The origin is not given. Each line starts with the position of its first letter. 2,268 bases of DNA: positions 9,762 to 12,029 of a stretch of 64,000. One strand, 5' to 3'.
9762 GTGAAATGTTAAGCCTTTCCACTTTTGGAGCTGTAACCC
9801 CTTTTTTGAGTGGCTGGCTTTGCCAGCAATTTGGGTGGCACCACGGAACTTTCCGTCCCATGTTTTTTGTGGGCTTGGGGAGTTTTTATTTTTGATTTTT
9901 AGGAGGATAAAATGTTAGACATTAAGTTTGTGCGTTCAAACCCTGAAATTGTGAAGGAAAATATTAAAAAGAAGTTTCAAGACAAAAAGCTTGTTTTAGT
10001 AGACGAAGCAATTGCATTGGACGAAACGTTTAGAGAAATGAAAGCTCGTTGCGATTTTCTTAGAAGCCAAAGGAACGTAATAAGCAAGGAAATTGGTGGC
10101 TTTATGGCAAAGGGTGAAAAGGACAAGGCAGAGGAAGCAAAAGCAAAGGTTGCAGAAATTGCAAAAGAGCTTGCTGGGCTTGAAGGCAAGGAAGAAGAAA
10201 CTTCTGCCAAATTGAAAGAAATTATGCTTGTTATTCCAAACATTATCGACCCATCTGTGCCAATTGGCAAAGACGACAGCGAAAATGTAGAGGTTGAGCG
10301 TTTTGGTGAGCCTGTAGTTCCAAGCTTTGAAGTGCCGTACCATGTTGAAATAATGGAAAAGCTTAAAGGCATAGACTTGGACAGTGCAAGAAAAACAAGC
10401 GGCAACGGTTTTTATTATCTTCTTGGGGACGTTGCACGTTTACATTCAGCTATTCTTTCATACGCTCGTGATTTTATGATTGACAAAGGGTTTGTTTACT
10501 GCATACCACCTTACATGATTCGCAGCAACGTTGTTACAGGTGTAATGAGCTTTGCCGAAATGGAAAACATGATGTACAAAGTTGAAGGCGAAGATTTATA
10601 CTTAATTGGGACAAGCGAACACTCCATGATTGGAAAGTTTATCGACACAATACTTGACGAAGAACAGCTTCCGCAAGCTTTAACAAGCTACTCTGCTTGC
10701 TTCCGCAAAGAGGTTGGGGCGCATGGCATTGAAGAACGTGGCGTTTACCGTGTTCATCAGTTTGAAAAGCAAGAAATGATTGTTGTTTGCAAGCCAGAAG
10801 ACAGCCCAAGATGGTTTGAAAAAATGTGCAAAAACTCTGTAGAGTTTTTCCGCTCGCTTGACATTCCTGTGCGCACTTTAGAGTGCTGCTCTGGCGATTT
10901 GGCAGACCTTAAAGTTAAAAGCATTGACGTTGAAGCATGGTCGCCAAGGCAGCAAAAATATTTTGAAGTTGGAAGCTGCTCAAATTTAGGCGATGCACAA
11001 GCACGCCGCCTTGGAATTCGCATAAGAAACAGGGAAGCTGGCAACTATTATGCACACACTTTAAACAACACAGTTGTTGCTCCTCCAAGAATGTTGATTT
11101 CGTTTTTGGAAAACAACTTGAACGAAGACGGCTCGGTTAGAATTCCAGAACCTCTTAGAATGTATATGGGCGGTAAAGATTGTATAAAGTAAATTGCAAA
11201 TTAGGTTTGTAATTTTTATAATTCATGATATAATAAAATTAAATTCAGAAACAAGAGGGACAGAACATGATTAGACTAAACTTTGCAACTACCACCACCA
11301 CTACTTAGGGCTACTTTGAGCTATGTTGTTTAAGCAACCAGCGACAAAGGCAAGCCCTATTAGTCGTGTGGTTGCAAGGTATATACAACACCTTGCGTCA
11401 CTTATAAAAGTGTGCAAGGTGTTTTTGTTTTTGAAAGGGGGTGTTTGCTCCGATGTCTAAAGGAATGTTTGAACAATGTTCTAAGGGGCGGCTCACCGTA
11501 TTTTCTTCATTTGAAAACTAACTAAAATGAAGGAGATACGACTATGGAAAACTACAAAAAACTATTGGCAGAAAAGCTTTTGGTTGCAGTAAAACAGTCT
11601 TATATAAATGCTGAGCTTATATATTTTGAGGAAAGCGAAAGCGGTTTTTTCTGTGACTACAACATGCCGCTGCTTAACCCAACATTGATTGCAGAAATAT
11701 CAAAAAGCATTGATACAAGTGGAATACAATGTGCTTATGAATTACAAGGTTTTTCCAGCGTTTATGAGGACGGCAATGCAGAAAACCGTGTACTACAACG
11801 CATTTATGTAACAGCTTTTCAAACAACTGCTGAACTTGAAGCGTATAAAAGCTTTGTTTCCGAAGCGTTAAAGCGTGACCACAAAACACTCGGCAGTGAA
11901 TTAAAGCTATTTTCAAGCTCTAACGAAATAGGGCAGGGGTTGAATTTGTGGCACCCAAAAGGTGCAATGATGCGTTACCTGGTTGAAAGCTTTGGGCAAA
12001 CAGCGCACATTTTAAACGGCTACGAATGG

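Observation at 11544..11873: Short-form ThrRS: TGS domain absent and editing domain reduced to its C-terminal half with the CxxxH motif degraded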

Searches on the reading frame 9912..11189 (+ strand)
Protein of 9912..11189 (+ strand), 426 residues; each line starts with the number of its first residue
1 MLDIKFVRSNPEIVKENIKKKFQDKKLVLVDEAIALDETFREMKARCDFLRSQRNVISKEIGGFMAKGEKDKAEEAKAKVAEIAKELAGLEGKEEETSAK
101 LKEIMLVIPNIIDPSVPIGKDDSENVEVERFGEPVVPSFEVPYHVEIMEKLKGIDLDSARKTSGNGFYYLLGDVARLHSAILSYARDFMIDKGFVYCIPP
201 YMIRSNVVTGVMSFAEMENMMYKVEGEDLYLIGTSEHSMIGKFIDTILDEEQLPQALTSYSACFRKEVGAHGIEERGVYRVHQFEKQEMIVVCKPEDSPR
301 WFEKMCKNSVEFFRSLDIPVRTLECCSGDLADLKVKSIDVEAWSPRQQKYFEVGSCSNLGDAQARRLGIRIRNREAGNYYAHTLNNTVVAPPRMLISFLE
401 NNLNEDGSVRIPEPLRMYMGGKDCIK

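Call 3: search_protein_families(library=pfam, proteins=[window:9912-11189:+], max_evalue=1)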
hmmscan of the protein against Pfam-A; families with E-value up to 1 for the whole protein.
window:9912-11189:+ (426 aa): 5 families
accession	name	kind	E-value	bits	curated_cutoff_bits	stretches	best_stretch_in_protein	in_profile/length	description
PF00587.30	tRNA-synt_2b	-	1.4e-30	107.1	29.3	1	224-402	3-179/179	tRNA synthetase class II core domain (G, H, P, S and T)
PF02403.27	Seryl_tRNA_N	-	1.9e-26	92.9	28.2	1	1-111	1-107/108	Seryl-tRNA synthetase N-terminal domain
PF05854.16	MC1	-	0.04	14.6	23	1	273-306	50-83/96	Non-histone chromosomal protein MC1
PF12325.13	TMF_TATA_bd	-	0.13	12.8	29.1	1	40-102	28-88/115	TATA element modulatory factor 1 TATA binding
PF25450.1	Rab11-FIP3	-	0.15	12.8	31.9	1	20-100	3-83/125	Rab11-FIP3-like domain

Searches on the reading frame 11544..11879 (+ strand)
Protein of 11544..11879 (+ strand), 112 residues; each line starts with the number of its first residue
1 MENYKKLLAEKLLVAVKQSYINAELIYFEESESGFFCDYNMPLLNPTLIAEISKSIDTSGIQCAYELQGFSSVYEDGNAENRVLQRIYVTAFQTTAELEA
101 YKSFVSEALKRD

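Call 42: predict_structure(alignment_id=A3)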
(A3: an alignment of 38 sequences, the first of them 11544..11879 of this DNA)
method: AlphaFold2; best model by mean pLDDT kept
length: 112 residues; sequences in the alignment: 38
mean_pLDDT: 93.3   pTM: 0.83
mean pLDDT of the five models: 93.3, 93.3, 92.6, 92.5, 91.2
residues with pLDDT >= 90: 99; 70-90: 10; 50-70: 3; < 50: 0
segments of 3 or more residues with pLDDT < 50: none
pLDDT, mean of each block of 10 residues (from residue 1): 87 96 96 96 94 93 94 94 97 95 89 69
secondary structure, 60 per line:
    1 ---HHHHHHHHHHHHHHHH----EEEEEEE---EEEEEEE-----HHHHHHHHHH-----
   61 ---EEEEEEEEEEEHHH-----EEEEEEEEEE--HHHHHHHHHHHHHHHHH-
elements in order: H4-19 E24-30 E34-40 H46-55 E64-74 E83-92 H95-111

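Call 46: fold_search(model_id=the predicted structure, library=pdb)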
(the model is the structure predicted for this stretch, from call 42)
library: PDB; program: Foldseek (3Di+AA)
matches with E <= 10: 573; with E <= 0.001: 6
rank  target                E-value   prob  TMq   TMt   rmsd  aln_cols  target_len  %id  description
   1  6vu9                  2.6e-06  1.00  0.83  0.16   3.0       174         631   20  Crystal structure of threonyl-tRNA synthetase (ThrRS) from Stenotrophomonas maltophilia K279a (released 2020-03-04)
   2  1qf6_A                5.1e-06  1.00  0.88  0.17   3.0       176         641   18  STRUCTURE OF E. COLI THREONYL-TRNA SYNTHETASE COMPLEXED WITH ITS COGNATE TRNA (released 1999-05-06)
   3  1nyr_B                3.6e-05  1.00  0.81  0.16   5.9       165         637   19  Structure of Staphylococcus aureus threonyl-tRNA synthetase complexed with ATP (released 2003-10-28)
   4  1nyq_A                1.4e-04  1.00  0.79  0.15   7.2       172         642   18  Structure of Staphylococcus aureus threonyl-tRNA synthetase complexed with an analogue of threonyl adenylate (released 2003-10-28)
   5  1tje                  1.5e-04  1.00  0.62  0.33   6.8       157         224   15  Crystal structure of the editing domain of threonyl-tRNA synthetase (released 2004-11-30)
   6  1nyq_B                4.1e-04  1.00  0.78  0.16   3.8       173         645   17  Structure of Staphylococcus aureus threonyl-tRNA synthetase complexed with an analogue of threonyl adenylate (released 2003-10-28)
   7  2rjz_A                1.7e-02  0.51  0.24  0.21   8.8       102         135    9  Crystal structure of the type 4 fimbrial biogenesis protein PilO from Pseudomonas aeruginosa (released 2007-11-06)
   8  6mrs                  2.6e-02  0.99  0.41  0.54   5.2        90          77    8  De novo designed protein Peak6 (released 2019-06-12)
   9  3tfd_B                4.2e-02  0.66  0.36  0.25   8.5       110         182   13  Crystal structure of an H-NOX protein from Nostoc sp. PCC 7120, L66W mutant (released 2011-11-09)
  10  4iae_A                4.7e-02  0.66  0.35  0.24   8.6       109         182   12  Crystal structure of BAY 60-2770 bound to nostoc H-NOX domain (released 2013-11-20)
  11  3fz2_C                5.0e-02  0.87  0.44  0.39   9.0       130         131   13  Crystal structure of the tail terminator protein from phage lambda (gpU-D74A) (released 2009-05-26)
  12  3jc8_Oa               5.0e-02  0.87  0.40  0.27   5.7       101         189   17  Architectural model of the type IVa pilus machine in a piliated state (released 2016-03-16)
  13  2o09_A                5.3e-02  0.63  0.35  0.24   8.6       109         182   12  Crystal structure of the H-NOX domain from Nostoc sp. PCC 7120 (released 2007-01-30)
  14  3tfg_A                5.3e-02  0.54  0.32  0.23   8.6       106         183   13  Crystal structure of an H-NOX protein from Nostoc sp. PCC 7120, L66W/L67W double mutant (released 2011-11-09)
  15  3tf8_B                5.3e-02  0.51  0.32  0.23   8.5       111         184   14  Crystal structure of an H-NOX protein from Nostoc sp. PCC 7120 (released 2011-11-09)
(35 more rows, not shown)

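Call 57: find_related_loci(query=A3, collection=metagenome_contigs, flank=5000)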
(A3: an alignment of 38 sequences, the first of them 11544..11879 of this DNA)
Query A3 (112 aa) in metagenome_contigs; peptide patterns used: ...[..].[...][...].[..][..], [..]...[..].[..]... (x = any residue, [..] = any of these).
600 stretches matched a pattern (row limit reached: there are more); 544 encode a relative of the query (tblastn E <= 1e-3); the best 80 are kept; 80 distinct loci.
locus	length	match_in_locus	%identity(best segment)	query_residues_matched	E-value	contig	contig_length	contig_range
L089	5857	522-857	65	1-112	7e-44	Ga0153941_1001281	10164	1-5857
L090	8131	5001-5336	66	1-112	2e-40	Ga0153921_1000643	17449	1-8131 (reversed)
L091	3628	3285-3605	58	1-112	3e-40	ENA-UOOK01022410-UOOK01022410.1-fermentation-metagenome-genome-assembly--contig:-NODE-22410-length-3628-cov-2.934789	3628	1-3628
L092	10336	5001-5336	54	1-112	7e-36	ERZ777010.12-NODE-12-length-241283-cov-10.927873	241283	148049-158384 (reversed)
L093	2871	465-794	55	3-112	6e-36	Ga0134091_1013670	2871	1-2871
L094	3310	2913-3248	53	1-112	1e-34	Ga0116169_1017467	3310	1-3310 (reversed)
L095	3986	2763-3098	43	1-112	4e-27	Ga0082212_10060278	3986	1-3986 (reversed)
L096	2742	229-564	46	1-112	5e-27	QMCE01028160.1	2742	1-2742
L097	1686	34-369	42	1-112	2e-24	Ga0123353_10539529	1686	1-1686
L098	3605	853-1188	46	1-112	2e-24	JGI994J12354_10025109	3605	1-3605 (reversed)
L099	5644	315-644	44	4-112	3e-23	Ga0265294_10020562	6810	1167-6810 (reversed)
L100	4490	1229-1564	42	1-112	1e-22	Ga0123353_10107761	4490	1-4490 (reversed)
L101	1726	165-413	45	31-112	1e-22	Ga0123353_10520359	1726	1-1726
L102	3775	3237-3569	42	1-112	1e-22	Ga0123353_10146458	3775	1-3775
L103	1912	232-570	40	1-112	3e-22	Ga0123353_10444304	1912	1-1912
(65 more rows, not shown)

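Call 86: find_related_loci(query=A3, collection=viral_contigs, flank=5000)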
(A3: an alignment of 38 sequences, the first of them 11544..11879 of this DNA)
Query A3 (112 aa) in viral_contigs; peptide patterns used: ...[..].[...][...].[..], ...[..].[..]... (x = any residue, [..] = any of these).
30 stretches matched a pattern, but none encodes a relative of the query by tblastn (E <= 1e-3).
